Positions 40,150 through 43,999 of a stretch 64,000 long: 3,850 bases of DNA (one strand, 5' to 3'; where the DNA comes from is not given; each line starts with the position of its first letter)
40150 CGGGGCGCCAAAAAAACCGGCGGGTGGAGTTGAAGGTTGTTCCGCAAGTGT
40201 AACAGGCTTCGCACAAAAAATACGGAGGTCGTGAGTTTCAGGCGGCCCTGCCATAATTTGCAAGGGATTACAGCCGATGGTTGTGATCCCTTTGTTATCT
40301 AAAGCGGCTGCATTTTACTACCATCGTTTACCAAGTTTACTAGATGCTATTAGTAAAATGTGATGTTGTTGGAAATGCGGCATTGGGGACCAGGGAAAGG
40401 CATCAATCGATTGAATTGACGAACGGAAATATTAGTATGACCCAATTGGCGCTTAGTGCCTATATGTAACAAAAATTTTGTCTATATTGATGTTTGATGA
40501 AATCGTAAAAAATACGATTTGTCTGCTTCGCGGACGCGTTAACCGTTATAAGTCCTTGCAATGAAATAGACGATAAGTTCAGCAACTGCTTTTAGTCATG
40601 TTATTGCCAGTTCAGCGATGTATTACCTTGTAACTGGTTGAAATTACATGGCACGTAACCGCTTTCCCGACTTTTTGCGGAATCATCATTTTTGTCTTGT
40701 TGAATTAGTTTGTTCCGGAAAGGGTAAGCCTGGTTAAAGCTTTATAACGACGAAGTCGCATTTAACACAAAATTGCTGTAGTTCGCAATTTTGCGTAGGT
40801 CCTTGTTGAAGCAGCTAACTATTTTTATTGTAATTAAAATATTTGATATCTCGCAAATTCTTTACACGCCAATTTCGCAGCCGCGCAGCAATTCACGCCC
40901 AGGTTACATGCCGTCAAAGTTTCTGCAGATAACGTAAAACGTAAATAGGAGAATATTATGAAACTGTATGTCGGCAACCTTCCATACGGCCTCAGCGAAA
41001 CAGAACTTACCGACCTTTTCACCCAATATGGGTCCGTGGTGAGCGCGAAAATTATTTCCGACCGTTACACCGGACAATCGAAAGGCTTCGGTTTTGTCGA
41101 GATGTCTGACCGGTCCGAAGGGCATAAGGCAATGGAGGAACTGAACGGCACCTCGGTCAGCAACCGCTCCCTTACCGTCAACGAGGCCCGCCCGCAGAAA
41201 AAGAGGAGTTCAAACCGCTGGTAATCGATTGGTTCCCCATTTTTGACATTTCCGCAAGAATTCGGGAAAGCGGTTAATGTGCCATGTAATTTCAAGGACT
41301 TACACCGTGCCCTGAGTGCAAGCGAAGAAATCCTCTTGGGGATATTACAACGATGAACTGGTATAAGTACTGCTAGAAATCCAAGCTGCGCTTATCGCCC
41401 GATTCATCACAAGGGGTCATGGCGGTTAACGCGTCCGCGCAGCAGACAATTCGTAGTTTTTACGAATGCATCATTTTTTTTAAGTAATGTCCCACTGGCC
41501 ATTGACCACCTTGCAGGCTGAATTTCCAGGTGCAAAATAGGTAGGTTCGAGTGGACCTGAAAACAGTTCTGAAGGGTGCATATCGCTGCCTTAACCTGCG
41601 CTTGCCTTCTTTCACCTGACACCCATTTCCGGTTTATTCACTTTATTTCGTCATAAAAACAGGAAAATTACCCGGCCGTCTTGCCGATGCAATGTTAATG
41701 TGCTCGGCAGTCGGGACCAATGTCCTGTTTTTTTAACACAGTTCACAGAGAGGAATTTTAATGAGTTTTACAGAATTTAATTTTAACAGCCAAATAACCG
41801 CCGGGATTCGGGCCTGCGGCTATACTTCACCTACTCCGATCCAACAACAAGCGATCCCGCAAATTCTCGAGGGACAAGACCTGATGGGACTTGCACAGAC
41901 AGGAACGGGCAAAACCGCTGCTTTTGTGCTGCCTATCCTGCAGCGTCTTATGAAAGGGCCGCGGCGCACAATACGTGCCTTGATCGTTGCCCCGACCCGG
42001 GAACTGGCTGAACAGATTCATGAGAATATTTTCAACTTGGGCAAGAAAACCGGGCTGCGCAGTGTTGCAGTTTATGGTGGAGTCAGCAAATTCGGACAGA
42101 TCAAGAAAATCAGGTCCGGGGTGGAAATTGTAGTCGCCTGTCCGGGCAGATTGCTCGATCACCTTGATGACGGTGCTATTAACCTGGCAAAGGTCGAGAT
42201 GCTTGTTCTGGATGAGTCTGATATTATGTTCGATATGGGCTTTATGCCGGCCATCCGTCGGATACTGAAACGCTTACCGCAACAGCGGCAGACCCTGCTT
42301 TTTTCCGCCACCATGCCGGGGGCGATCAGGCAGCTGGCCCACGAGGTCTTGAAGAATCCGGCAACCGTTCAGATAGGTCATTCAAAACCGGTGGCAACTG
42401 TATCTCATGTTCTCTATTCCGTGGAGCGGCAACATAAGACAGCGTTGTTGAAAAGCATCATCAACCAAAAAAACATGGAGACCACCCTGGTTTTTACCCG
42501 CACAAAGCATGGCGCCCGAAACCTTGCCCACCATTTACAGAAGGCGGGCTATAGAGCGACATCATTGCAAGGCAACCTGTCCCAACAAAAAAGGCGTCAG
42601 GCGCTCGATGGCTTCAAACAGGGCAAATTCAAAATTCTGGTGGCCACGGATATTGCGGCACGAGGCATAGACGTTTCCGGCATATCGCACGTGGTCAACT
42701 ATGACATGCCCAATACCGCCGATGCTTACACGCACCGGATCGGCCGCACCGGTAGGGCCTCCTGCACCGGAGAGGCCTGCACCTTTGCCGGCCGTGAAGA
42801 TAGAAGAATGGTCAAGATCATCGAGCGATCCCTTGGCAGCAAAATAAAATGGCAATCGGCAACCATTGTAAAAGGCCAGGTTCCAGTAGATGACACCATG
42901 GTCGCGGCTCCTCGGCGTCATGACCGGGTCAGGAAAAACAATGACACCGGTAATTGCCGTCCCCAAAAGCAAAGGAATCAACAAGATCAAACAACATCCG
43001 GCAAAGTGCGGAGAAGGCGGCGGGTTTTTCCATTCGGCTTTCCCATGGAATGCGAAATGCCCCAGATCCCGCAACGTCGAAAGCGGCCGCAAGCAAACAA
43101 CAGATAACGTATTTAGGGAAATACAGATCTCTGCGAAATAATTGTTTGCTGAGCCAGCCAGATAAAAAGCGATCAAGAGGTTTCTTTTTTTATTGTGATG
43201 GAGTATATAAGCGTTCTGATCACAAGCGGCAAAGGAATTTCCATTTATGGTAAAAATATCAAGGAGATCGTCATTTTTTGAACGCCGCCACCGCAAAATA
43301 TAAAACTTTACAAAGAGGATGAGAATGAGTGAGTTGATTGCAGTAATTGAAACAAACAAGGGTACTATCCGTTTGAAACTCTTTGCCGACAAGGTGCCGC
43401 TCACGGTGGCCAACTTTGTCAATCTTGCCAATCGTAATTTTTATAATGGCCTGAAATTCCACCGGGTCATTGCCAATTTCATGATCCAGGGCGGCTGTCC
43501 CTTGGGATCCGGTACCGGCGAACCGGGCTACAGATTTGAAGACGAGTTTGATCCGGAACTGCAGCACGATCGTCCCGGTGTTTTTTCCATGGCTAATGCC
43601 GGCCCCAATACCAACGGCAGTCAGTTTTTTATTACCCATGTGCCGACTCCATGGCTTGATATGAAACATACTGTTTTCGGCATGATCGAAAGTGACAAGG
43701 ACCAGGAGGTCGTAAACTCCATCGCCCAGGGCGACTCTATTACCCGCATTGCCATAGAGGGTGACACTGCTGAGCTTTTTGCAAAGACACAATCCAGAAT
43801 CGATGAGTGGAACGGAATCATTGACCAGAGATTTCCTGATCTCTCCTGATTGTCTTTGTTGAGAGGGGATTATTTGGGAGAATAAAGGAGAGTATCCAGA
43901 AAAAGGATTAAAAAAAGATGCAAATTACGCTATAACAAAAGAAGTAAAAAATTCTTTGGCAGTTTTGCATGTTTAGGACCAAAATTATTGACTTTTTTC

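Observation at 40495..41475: RRM RNA-binding protein gene bracketed by ~200-bp inverted-repeat arms that each carry a sigma-54-type promoter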

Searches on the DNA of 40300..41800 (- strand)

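Call 41: search_dna_similar(query=window:41241-41478:-, collection=plasmids, mode=distant, max_evalue=0.01)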
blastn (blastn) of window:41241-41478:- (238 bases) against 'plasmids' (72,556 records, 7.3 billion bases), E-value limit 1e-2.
No match.

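Call 42: search_dna_similar(query=window:41241-41478:-, collection=phages, mode=distant, max_evalue=0.01)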
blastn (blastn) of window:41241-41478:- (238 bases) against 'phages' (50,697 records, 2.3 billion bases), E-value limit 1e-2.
No match.

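Call 49: search_rna_families(source=window, start=40300, end=41800, threshold=evalue, max_evalue=5)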
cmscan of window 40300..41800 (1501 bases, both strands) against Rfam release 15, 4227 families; matches with E-value up to 5: 1.
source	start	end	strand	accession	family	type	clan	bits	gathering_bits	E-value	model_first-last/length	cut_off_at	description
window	40817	40874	-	RF04199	MIR6027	Gene; miRNA;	-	16.1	95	3.4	51-110/159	no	MIR6027 microRNA precursor family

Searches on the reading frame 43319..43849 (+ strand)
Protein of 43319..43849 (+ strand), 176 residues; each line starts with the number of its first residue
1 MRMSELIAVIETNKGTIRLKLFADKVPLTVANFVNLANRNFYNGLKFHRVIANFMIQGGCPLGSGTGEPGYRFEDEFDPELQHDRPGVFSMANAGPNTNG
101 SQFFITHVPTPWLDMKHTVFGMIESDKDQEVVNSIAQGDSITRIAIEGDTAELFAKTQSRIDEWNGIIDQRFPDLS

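Call 39: search_protein_families(library=pfam, proteins=[window:43319-43849:+], max_evalue=0.00001)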
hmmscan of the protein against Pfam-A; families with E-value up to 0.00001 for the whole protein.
window:43319-43849:+ (176 aa): 1 family
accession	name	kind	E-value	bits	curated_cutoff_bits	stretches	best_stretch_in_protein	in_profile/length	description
PF00160.26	Pro_isomerase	-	2.8e-44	151.6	21.7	1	9-140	3-142/159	Cyclophilin type peptidyl-prolyl cis-trans isomerase/CLD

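Call 46: find_encoding_contigs(protein=window:43319-43849:+, flank=6000, max_places=5)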
Protein window:43319-43849:+ (176 aa): 1 contig read that carries it; 1 place shown.
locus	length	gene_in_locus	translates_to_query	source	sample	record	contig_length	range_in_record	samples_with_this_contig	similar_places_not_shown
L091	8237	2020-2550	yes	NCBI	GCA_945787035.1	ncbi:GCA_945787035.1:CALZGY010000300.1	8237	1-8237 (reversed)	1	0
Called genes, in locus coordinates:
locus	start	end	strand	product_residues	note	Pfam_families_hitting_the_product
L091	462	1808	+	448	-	PF00270:DEAD, PF04851:ResIII (weak), PF00271:Helicase_C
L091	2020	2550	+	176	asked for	PF00160:Pro_isomerase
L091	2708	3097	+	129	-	PF00072:Response_reg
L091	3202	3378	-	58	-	-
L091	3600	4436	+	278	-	PF05116:S6PP, PF08282:Hydrolase_3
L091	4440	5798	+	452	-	PF00862:GT-B_Sucrose_synth, PF13439:Glyco_transf_4, PF13579:Glyco_trans_4_4, PF20706:GT4-conflict (weak), PF00534:Glycos_transf_1, PF13692:Glyco_trans_1_4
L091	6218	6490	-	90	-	PF00076:RRM_1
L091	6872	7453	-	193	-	PF03352:Adenine_glyco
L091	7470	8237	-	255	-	?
